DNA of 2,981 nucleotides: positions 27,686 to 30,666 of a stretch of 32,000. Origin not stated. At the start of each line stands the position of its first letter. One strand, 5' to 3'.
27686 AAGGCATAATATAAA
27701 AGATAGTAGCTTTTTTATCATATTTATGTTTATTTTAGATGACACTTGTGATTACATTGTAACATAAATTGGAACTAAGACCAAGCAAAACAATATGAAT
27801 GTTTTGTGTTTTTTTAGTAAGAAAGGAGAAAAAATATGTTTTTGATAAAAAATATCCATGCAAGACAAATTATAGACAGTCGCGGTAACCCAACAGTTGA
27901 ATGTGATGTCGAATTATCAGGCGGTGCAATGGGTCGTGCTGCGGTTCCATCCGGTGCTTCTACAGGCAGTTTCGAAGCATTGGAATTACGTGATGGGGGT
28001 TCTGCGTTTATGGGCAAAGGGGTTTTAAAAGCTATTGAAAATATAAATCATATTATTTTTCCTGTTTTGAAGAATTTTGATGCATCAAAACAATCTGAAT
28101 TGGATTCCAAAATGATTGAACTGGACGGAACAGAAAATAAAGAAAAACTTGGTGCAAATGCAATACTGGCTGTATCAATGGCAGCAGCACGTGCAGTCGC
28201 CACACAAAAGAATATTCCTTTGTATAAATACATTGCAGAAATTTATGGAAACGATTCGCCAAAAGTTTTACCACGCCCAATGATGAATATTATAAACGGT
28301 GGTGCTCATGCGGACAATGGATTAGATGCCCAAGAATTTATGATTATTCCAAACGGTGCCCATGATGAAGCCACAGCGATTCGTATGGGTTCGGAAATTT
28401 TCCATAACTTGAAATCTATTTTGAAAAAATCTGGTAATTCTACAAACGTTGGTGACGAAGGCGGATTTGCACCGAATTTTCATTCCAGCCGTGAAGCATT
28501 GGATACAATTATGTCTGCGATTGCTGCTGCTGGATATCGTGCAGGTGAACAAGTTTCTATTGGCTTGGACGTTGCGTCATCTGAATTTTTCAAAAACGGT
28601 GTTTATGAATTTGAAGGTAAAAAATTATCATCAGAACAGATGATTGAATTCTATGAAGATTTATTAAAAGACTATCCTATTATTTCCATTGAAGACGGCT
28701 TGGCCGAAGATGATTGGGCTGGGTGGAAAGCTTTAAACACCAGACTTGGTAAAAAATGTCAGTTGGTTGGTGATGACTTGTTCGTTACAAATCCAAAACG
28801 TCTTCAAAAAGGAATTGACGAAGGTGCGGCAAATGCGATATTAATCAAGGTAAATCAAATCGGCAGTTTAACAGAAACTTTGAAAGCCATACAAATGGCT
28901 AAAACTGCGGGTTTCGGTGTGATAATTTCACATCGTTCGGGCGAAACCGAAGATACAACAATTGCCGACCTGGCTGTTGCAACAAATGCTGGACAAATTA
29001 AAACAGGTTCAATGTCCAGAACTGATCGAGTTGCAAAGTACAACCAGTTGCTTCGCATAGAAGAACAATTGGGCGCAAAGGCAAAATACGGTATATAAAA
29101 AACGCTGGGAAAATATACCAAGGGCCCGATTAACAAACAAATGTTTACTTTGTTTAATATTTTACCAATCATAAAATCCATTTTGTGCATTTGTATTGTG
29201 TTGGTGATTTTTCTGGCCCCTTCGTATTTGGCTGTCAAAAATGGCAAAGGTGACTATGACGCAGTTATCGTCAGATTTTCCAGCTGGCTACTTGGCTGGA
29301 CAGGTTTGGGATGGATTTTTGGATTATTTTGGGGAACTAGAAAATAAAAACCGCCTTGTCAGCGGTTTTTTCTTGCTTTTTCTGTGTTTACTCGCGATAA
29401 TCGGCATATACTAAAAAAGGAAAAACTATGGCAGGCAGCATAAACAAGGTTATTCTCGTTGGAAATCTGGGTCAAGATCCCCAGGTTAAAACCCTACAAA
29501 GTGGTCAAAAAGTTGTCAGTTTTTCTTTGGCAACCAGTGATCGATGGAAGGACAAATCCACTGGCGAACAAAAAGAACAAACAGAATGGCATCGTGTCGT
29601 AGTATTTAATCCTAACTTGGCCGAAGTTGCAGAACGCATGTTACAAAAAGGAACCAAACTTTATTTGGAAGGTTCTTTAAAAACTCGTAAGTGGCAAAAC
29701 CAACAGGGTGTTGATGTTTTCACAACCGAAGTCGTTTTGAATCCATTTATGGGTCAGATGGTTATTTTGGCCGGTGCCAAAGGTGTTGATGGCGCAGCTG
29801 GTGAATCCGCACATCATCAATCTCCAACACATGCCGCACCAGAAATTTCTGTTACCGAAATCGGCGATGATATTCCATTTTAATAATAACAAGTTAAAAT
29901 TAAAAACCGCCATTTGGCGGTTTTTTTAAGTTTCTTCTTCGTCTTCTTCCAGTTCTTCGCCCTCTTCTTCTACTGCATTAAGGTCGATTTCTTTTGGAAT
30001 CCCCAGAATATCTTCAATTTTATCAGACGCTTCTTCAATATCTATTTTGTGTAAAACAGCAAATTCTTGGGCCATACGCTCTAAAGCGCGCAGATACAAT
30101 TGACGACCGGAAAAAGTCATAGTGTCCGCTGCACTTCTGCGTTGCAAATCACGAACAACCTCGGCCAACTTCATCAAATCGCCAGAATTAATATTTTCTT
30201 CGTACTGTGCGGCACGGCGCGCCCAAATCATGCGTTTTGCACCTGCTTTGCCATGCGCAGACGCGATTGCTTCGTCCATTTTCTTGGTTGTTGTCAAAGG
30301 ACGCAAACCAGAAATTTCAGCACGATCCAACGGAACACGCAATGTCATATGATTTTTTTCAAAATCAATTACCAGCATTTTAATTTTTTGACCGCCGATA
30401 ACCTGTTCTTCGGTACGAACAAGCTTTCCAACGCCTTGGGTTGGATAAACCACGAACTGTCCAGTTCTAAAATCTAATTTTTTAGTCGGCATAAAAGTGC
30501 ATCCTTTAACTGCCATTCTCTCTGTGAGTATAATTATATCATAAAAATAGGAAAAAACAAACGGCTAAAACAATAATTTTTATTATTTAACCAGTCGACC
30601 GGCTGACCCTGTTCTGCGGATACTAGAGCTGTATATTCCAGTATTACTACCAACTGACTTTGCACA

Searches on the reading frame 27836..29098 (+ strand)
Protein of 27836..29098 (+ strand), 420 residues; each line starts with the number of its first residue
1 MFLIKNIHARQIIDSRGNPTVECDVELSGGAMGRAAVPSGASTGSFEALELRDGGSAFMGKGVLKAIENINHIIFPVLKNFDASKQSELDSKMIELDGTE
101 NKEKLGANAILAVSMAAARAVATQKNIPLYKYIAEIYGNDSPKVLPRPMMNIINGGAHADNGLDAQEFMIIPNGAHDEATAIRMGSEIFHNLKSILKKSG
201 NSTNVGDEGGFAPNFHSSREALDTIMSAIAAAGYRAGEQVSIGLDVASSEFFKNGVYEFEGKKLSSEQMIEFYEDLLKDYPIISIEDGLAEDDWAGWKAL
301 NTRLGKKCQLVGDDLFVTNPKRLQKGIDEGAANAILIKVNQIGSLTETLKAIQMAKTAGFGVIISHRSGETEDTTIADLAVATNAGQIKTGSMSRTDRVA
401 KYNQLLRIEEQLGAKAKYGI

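Call 51: search_protein_families(library=pfam, proteins=[window:27836-29098:+], max_evalue=0.001)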
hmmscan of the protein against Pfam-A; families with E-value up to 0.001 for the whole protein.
window:27836-29098:+ (420 aa): 4 families
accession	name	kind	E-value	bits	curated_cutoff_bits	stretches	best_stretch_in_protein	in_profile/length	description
PF00113.28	Enolase_C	-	4.4e-130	433.7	21.5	1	143-418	2-287/296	Enolase, C-terminal TIM barrel domain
PF03952.21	Enolase_N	-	2.5e-56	189.9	35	1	4-133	1-131/131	Enolase, N-terminal domain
PF13378.12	MR_MLE_C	-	3e-09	37.3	29.4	1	223-392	28-178/219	Enolase C-terminal domain-like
PF07476.17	MAAL_C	-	3.3e-06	26.9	27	1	302-388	134-221/249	Methylaspartate ammonia-lyase C-terminus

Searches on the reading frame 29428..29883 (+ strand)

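Call 51: search_protein_families(library=pfam, proteins=[window:29428-29883:+], max_evalue=0.001)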
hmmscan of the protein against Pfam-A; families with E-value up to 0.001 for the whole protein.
window:29428-29883:+ (151 aa): 1 family
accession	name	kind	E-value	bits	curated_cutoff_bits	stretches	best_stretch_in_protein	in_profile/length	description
PF00436.31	SSB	-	5e-35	120.1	26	1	5-105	1-99/104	Single-strand binding protein family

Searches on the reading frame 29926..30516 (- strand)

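Call 51: search_protein_families(library=pfam, proteins=[window:29926-30516:-], max_evalue=0.001)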
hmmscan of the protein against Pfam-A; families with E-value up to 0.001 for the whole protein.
window:29926-30516:- (196 aa): 2 families
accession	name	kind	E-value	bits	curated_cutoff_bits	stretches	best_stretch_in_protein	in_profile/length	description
PF21095.3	CarD_C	-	1.2e-16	60.9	23.1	1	90-168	9-87/87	CarD, C-terminal domain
PF02559.22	CarD_TRCF_RID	-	1.2e-10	41.7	23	1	16-73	1-55/57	CarD-like/TRCF RID domain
